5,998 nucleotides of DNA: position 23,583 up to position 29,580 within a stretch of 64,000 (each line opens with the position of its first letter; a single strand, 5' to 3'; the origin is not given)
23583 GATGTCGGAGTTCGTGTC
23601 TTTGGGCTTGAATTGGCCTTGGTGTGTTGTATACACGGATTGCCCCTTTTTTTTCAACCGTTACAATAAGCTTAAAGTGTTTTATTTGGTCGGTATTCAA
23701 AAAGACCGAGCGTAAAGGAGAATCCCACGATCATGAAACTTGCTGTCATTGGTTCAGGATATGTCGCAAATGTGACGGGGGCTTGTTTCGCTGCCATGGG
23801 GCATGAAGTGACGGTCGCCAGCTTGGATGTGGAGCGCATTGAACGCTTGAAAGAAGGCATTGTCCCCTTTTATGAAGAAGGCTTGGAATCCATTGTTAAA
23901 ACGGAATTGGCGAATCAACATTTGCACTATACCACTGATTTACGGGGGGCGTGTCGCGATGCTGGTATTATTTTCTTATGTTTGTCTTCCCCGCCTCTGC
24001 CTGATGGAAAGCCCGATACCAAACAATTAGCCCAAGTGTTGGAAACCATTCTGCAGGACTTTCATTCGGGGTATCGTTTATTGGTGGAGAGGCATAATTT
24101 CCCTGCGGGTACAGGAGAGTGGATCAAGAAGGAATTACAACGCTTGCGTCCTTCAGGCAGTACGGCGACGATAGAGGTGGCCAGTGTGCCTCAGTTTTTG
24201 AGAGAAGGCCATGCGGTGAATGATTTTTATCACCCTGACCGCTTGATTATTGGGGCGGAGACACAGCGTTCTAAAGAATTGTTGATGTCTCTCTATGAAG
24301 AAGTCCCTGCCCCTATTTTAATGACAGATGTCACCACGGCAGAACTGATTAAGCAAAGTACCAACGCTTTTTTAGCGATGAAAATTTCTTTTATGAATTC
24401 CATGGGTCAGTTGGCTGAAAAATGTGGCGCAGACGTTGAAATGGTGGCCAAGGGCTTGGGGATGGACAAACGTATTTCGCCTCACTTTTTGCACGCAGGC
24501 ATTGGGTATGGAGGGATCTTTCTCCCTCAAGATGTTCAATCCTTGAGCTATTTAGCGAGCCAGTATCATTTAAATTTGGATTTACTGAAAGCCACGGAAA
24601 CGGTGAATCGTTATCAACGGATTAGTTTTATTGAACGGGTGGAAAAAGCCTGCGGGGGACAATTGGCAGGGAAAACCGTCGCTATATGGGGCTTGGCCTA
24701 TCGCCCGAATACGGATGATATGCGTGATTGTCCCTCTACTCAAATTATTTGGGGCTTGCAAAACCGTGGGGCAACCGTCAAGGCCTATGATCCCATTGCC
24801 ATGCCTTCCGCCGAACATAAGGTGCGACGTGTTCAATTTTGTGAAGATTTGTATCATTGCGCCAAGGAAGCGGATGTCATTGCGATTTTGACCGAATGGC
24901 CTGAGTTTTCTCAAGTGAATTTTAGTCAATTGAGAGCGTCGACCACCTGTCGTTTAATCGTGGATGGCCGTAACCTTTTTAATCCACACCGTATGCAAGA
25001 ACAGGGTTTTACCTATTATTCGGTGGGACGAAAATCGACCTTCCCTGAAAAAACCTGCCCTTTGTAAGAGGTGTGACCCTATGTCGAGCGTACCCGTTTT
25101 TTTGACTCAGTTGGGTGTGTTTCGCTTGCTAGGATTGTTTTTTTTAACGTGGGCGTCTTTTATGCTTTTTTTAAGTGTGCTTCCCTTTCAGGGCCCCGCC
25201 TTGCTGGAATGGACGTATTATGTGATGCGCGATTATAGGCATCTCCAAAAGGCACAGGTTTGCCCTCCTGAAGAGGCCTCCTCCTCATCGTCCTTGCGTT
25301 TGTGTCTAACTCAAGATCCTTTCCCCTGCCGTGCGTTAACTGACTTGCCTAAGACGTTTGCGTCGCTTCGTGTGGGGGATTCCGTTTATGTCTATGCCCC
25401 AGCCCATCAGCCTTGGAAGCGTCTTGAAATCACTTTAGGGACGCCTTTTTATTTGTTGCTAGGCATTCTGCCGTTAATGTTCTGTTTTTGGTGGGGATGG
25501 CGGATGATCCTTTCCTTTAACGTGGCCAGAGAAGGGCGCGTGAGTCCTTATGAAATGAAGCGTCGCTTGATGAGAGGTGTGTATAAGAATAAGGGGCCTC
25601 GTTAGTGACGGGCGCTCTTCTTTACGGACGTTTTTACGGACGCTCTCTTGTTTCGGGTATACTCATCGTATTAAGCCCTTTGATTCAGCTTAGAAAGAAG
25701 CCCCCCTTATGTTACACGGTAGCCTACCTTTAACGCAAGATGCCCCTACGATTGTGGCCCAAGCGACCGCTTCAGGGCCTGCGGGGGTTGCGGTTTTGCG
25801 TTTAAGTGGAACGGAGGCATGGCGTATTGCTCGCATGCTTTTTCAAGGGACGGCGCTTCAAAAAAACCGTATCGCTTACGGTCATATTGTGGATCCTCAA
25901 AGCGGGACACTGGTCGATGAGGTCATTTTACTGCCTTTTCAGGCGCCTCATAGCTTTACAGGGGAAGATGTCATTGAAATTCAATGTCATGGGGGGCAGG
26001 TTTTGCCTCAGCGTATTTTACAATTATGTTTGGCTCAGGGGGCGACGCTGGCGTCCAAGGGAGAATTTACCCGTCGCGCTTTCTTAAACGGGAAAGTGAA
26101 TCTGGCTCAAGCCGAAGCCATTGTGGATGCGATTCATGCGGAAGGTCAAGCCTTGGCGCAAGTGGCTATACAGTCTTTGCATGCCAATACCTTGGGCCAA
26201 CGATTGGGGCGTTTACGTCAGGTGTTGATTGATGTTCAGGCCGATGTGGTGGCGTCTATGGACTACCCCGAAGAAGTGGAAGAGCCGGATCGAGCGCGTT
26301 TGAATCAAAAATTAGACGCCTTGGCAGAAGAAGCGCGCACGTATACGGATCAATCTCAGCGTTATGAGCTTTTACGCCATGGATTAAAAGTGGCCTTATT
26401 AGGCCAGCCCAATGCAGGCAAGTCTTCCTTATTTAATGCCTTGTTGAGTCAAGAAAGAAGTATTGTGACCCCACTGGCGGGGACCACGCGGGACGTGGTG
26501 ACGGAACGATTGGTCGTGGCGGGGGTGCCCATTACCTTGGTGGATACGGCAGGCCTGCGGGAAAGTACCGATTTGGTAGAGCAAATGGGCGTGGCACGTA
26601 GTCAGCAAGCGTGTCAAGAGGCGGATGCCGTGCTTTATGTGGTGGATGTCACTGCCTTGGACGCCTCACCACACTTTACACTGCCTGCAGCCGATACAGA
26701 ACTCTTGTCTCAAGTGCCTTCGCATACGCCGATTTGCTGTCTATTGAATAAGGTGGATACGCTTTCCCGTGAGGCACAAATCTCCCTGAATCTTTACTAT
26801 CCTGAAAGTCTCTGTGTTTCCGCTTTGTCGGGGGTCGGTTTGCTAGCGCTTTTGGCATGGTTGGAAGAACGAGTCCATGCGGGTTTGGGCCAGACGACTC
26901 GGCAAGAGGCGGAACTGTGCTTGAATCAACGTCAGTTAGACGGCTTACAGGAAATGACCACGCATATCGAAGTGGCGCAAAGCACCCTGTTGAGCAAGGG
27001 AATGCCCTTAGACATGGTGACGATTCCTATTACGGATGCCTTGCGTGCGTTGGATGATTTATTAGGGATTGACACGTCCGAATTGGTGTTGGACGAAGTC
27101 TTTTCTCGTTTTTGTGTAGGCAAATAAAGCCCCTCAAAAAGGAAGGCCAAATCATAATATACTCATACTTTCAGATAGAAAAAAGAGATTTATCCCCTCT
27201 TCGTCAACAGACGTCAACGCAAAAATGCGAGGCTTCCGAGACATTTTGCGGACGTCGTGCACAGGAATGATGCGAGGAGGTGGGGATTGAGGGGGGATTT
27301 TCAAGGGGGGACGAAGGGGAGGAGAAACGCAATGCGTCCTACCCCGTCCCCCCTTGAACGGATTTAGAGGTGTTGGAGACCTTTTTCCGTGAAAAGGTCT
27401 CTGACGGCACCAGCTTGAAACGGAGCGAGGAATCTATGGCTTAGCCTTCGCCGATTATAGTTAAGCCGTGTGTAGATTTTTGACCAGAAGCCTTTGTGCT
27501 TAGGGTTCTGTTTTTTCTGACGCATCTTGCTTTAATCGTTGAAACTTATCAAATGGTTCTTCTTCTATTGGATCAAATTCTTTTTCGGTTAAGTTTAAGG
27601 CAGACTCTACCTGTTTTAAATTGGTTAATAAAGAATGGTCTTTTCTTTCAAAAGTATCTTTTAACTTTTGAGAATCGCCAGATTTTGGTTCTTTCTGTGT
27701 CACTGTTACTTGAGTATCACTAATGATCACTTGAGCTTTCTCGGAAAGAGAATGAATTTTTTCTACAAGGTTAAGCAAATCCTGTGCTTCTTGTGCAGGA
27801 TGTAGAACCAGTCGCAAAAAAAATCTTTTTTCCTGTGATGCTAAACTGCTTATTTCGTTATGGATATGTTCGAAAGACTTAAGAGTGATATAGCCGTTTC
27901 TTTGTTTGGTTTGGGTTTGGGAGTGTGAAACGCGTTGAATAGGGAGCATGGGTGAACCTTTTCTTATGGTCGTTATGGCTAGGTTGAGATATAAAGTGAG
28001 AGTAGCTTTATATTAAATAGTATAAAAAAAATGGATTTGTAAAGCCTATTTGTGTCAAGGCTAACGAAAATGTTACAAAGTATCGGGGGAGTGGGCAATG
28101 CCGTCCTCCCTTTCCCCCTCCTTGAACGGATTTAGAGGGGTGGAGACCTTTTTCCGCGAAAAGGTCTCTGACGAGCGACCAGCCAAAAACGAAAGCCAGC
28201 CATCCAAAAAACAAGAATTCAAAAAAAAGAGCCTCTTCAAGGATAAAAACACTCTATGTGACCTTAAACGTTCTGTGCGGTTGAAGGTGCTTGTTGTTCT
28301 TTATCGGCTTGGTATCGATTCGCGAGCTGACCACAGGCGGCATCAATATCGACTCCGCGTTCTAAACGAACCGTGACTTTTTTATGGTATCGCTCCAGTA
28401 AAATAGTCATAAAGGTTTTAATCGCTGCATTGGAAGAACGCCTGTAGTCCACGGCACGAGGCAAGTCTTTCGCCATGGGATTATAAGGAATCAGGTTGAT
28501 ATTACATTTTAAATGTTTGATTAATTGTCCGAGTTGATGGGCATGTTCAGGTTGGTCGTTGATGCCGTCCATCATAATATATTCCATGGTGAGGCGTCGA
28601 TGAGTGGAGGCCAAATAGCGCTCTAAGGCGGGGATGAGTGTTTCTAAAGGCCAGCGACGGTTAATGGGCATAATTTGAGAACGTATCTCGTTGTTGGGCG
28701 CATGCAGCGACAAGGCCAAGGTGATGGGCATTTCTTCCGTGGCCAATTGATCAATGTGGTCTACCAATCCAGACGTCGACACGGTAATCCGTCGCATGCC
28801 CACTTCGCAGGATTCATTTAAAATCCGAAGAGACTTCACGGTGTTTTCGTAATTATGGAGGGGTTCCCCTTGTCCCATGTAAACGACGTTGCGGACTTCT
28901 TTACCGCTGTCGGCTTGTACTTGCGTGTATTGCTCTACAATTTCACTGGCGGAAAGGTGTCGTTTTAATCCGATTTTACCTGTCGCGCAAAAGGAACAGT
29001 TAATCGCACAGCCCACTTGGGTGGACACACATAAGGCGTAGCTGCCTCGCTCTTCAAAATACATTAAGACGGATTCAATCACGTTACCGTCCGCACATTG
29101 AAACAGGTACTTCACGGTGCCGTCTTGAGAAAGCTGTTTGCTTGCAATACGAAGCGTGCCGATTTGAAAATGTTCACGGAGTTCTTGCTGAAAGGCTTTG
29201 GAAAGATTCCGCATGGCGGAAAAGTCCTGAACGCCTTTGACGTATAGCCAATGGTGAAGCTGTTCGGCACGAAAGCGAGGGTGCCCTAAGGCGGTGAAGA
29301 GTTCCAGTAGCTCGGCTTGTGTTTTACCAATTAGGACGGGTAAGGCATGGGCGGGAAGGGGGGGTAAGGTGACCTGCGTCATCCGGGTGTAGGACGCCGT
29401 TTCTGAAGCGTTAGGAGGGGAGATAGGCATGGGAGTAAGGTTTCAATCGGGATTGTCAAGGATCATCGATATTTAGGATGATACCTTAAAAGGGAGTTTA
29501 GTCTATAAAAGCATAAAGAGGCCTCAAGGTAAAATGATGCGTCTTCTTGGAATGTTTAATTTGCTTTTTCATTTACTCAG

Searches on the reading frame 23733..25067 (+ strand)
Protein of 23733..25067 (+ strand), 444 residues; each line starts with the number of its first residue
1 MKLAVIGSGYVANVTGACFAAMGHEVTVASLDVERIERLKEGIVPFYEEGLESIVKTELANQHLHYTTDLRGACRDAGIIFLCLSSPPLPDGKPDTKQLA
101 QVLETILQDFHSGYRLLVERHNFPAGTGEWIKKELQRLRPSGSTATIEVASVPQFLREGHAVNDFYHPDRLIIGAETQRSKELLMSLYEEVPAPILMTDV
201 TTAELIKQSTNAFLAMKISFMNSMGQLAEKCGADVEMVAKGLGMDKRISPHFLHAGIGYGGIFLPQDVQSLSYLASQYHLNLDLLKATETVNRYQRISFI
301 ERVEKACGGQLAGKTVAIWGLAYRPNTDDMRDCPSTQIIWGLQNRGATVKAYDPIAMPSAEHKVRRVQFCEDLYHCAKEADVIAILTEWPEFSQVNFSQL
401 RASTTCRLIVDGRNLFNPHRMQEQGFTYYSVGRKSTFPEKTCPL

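Call 9: search_protein_families(library=pfam, proteins=[window:23733-25067:+])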
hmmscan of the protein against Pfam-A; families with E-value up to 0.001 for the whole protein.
window:23733-25067:+ (444 aa): 4 families
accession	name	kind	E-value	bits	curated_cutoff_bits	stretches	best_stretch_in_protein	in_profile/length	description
PF03721.20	UDPG_MGDP_dh_N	-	3e-41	141.5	27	1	1-185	1-185/187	UDP-glucose/GDP-mannose dehydrogenase family, NAD binding domain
PF00984.24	UDPG_MGDP_dh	-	2.7e-30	104.8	25.4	1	202-293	2-93/94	UDP-glucose/GDP-mannose dehydrogenase family, central domain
PF03720.21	UDPG_MGDP_dh_C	-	2.8e-29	102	30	1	317-418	1-103/103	UDP-glucose/GDP-mannose dehydrogenase family, UDP binding domain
PF03807.23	F420_oxidored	-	4.4e-05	24.4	21.6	0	2-83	1-66/94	NADP oxidoreductase coenzyme F420-dependent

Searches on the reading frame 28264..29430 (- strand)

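Call 25: search_protein_families(library=pfam, proteins=[window:28264-29430:-], max_evalue=0.01)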
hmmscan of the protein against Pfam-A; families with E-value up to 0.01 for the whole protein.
window:28264-29430:- (388 aa): 2 families
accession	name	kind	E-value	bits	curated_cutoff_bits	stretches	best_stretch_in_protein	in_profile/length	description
PF04055.27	Radical_SAM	-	3e-17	63.7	29.5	1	136-296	2-161/166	Radical SAM superfamily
PF21016.3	RlmN_N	-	4.2e-16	58.9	24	1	33-90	3-60/60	Ribosomal RNA large subunit methyltransferase N-terminal domain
